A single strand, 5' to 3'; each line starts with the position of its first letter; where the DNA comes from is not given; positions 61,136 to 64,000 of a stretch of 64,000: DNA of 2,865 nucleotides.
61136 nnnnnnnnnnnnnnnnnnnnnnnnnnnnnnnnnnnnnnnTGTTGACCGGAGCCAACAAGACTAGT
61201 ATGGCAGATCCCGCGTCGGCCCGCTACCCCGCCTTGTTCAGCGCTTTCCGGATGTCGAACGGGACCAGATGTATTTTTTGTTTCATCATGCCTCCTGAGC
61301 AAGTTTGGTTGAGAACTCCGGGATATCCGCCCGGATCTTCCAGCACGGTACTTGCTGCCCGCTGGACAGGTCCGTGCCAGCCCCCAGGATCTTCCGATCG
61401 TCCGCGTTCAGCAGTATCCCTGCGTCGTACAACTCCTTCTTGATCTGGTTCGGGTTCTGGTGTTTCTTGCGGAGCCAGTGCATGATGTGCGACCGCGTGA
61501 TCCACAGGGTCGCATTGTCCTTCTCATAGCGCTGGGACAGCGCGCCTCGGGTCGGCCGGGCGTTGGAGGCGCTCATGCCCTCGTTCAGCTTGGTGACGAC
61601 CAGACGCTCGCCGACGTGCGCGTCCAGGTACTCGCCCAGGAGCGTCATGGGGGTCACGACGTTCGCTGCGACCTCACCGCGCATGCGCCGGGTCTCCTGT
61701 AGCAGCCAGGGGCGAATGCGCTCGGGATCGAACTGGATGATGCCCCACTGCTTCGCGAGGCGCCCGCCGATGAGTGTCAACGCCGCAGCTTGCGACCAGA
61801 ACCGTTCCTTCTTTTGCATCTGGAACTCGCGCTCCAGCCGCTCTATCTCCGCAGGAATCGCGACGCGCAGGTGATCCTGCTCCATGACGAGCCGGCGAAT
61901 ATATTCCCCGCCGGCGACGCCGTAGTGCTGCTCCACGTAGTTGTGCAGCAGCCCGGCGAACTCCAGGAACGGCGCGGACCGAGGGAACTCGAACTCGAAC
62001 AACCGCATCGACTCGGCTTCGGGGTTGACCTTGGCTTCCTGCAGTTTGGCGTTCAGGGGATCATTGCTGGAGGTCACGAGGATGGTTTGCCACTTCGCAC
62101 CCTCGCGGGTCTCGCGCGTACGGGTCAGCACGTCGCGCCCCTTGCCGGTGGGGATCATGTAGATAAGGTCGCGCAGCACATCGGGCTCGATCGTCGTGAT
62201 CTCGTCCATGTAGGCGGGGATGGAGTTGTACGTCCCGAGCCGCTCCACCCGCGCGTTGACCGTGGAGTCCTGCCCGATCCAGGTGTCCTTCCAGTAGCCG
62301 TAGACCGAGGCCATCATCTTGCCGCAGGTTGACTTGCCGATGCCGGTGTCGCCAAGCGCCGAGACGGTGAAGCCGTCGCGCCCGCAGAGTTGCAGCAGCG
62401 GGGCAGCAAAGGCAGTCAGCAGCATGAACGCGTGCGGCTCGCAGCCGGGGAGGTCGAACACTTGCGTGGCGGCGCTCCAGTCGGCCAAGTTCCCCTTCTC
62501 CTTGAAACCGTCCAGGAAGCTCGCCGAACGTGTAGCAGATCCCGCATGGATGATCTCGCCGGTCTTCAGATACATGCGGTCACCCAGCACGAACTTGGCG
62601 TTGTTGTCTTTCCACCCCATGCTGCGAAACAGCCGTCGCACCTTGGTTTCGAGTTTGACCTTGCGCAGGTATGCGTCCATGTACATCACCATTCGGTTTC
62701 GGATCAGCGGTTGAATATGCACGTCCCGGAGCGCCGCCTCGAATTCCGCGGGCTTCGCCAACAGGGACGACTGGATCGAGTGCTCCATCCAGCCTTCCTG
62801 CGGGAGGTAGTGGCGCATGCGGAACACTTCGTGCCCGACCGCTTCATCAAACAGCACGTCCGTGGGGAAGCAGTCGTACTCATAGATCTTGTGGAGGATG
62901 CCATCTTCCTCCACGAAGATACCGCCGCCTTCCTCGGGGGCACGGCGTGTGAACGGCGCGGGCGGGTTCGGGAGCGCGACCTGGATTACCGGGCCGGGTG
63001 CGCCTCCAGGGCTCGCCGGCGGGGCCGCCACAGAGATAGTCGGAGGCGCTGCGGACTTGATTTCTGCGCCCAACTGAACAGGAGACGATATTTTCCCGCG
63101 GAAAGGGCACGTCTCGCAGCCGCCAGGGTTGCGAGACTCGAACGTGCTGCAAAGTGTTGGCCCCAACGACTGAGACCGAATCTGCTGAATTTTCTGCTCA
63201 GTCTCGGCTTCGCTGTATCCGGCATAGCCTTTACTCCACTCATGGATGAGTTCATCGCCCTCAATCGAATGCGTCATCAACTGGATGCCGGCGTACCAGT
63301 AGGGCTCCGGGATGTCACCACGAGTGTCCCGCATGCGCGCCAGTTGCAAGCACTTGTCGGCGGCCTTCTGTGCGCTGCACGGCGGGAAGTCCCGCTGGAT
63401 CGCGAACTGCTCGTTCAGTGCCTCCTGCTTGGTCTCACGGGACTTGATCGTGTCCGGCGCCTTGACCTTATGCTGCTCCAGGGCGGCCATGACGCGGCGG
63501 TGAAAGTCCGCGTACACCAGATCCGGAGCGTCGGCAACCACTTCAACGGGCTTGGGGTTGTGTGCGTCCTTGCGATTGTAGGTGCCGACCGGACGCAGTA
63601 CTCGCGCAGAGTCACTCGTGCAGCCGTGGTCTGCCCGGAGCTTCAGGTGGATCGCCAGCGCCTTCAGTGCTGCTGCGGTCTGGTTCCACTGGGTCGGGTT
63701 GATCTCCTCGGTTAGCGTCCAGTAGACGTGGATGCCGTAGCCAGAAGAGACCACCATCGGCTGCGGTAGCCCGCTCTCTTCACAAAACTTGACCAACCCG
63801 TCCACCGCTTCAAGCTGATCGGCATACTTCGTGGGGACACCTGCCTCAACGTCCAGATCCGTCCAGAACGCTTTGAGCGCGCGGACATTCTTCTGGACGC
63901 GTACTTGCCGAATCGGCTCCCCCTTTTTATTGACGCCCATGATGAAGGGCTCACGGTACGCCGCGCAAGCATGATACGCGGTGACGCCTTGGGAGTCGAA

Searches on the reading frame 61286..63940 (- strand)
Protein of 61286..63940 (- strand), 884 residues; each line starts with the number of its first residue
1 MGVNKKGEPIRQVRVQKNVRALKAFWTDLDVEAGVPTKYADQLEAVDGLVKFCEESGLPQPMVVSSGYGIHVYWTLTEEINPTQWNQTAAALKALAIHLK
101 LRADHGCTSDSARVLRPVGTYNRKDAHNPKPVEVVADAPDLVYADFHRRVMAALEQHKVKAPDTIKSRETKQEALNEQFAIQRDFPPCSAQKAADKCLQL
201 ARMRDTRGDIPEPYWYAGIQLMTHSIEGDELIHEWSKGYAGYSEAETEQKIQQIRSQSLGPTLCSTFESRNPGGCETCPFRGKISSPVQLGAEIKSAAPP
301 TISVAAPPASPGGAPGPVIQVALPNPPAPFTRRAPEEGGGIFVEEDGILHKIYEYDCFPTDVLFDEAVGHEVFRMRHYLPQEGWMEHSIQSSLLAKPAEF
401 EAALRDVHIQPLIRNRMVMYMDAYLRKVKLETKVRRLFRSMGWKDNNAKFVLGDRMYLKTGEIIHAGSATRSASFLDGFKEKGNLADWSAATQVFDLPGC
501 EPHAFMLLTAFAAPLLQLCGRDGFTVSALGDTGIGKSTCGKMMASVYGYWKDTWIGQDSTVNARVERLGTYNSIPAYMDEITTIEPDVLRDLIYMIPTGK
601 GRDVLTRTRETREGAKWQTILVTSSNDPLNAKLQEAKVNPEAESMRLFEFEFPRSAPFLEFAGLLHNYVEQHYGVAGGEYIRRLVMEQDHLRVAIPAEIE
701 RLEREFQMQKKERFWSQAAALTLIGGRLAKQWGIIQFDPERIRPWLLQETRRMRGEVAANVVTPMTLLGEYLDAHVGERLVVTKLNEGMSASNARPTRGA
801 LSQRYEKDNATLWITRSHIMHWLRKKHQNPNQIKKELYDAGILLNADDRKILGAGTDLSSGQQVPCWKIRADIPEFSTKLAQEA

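Call 10: search_protein_families(library=phrogs, proteins=[window:61286-63940:-], max_evalue=0.001)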
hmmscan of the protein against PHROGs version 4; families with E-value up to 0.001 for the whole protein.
window:61286-63940:- (884 aa): 5 families
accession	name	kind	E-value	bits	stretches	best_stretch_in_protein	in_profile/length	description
phrog_25314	-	unknown function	5.1e-99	333.8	1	11-839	92-954/1010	-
phrog_8841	-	DNA, RNA and nucleotide metabolism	1.3e-30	107.7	1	417-874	187-617/633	DNA primase/helicase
phrog_1139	-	DNA, RNA and nucleotide metabolism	2.9e-14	53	1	389-712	404-733/895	DNA primase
phrog_2478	-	DNA, RNA and nucleotide metabolism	9.8e-11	41.5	1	11-138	71-202/854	DNA polymerase/primase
phrog_3123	-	unknown function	0.00043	20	1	14-169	78-213/583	-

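Call 47: search_protein_families(library=pfam, proteins=[window:61286-63940:-], max_evalue=0.001)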
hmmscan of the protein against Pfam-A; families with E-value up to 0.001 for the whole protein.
window:61286-63940:- (884 aa): 1 family
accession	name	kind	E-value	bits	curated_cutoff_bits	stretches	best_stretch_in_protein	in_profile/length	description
PF06048.17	DUF927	-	4.9e-26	92.5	22.6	1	419-612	91-280/284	Domain of unknown function (DUF927)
